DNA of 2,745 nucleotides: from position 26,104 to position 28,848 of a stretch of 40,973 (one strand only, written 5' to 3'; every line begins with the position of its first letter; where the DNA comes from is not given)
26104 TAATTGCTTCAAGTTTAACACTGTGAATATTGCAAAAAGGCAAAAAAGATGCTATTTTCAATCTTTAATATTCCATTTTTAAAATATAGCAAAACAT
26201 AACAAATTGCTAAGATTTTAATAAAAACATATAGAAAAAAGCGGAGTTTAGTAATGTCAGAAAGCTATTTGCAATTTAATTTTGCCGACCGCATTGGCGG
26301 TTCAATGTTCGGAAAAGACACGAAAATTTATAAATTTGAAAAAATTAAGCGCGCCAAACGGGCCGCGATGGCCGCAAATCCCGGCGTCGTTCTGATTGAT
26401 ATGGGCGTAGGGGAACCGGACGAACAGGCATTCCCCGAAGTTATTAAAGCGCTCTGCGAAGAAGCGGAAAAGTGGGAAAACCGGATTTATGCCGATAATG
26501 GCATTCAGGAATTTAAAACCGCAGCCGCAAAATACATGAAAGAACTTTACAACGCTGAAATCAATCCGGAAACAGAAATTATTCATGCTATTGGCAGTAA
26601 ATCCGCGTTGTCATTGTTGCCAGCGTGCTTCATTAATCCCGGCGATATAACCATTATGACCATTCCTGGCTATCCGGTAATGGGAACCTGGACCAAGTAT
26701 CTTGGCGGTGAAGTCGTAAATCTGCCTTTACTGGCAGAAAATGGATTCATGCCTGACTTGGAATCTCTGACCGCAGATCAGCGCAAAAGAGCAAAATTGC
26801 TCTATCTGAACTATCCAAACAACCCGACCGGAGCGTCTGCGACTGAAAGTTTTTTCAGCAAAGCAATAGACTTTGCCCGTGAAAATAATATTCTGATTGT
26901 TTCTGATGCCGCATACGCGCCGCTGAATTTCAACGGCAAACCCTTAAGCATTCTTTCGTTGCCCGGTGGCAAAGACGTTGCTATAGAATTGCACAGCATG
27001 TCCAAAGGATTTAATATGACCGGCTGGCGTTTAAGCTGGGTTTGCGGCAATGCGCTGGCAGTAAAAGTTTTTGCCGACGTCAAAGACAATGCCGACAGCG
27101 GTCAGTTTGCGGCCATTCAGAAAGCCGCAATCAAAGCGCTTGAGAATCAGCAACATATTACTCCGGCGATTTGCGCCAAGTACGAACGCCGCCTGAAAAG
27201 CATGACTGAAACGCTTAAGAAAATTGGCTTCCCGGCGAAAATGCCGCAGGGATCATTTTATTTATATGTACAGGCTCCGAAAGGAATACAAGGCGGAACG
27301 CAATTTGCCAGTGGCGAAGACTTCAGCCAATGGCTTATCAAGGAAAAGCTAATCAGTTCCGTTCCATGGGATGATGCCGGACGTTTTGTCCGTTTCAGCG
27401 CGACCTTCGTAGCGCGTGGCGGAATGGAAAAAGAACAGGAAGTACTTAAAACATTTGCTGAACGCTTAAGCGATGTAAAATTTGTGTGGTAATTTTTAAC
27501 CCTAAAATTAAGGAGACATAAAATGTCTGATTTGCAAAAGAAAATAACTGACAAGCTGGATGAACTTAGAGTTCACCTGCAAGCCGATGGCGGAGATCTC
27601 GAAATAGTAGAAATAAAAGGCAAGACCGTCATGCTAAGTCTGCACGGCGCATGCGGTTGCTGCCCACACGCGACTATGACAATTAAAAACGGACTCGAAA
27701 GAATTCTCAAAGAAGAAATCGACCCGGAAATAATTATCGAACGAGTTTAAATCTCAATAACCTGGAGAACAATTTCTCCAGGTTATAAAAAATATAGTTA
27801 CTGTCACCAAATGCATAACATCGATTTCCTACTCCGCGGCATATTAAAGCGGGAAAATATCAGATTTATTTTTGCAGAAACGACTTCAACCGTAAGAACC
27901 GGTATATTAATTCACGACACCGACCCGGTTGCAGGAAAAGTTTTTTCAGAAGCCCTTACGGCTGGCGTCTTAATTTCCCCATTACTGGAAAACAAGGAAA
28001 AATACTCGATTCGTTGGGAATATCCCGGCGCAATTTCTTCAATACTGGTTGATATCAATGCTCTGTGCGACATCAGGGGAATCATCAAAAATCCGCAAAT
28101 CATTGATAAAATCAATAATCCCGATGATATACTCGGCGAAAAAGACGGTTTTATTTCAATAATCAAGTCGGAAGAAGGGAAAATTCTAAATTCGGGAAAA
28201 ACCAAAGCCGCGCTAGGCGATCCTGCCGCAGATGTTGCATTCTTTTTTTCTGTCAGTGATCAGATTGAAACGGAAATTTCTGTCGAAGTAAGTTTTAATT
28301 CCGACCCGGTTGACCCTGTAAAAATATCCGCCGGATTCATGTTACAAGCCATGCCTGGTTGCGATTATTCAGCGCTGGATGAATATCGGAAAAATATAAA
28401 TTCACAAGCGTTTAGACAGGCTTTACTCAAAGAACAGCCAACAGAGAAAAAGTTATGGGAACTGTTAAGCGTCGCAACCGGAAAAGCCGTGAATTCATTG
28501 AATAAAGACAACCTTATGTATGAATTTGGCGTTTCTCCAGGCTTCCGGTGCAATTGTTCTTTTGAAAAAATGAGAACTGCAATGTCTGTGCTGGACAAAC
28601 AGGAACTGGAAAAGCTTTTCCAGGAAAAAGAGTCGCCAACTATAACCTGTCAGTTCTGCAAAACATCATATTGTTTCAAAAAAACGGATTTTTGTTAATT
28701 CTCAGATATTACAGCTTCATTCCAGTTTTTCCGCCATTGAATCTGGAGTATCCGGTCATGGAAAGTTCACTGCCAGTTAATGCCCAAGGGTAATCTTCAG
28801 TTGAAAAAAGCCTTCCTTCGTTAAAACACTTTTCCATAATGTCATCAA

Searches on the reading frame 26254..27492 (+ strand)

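Call 7: search_protein_families(library=ncbifam, proteins=[window:26254-27492:+], max_evalue=0.00001)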
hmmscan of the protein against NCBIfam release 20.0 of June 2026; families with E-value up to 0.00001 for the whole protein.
window:26254-27492:+ (412 aa): 63 families (the best 25 are shown)
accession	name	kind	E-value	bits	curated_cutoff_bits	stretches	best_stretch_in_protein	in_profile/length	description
NF004937.0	PRK06290.1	equivalog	8.1e-198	657.2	585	1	3-412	2-410/410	LL-diaminopimelate aminotransferase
TIGR03540.1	DapC_direct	equivalog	3.5e-107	358.6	593.25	1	26-371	12-350/383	LL-diaminopimelate aminotransferase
NF006756.0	PRK09276.1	subfamily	3.6e-107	358.6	507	1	25-351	13-338/387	LL-diaminopimelate aminotransferase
NF005977.0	PRK08068.1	subfamily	4.4e-88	296.1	494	1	40-410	27-388/391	transaminase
NF005815.0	PRK07681.1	equivalog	1.7e-76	257.9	545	1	42-346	29-334/399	LL-diaminopimelate aminotransferase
NF004611.0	PRK05942.1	equivalog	3.5e-72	243.5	628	1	26-352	18-343/394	aspartate aminotransferase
NF006033.0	PRK08175.1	equivalog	1.1e-66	225.4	647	1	26-371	19-360/407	alanine transaminase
NF006604.0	PRK09148.1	equivalog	3.9e-66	223.7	648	1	26-368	14-352/406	LL-diaminopimelate aminotransferase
NF005613.0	PRK07366.1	equivalog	7.2e-65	219.5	486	1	27-376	14-359/391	LL-diaminopimelate aminotransferase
NF006387.0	PRK08636.1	equivalog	1e-62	212.5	675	1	26-370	16-363/403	LL-diaminopimelate aminotransferase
NF041364.1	GntC_guanitoxin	equivalog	1e-61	208.9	415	1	49-374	2-326/356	guanitoxin biosynthesis PLP-dependent (S)-gamma-hydroxy-L-arginine cyclodehydratase GntC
TIGR03537.1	DapC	equivalog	4.4e-54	183.7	453.6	1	47-347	2-301/350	succinyldiaminopimelate transaminase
NF041091.1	asp_aminotase_Arch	equivalog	5.6e-49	167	550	1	34-383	16-357/376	aspartate aminotransferase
NF005855.0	PRK07777.1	equivalog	1.3e-43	149.8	553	1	34-373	19-353/391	pyridoxal phosphate-dependent aminotransferase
NF004975.0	PRK06348.1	equivalog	1.6e-43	149.2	549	1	46-376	30-354/384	pyridoxal phosphate-dependent aminotransferase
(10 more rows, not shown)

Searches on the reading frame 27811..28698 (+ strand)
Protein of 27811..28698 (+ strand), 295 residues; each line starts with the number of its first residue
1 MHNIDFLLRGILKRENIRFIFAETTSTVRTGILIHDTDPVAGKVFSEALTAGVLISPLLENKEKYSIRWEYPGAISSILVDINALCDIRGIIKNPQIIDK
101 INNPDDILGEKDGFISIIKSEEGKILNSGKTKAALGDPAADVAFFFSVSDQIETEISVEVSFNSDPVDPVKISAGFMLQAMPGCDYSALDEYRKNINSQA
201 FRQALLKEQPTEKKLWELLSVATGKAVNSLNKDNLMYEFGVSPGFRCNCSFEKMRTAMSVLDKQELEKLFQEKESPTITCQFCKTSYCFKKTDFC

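Call 7: search_protein_families(library=ncbifam, proteins=[window:27811-28698:+], max_evalue=0.00001)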
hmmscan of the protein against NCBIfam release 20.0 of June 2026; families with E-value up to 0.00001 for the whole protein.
window:27811-28698:+ (295 aa): 2 families
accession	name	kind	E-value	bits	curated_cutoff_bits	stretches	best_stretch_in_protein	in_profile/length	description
NF001033.0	PRK00114.1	equivalog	3.9e-44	151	244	1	4-293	3-285/297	Hsp33 family molecular chaperone HslO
NF002386.0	PRK01402.1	equivalog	8.6e-09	34.8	346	0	246-293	283-329/335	Hsp33 family molecular chaperone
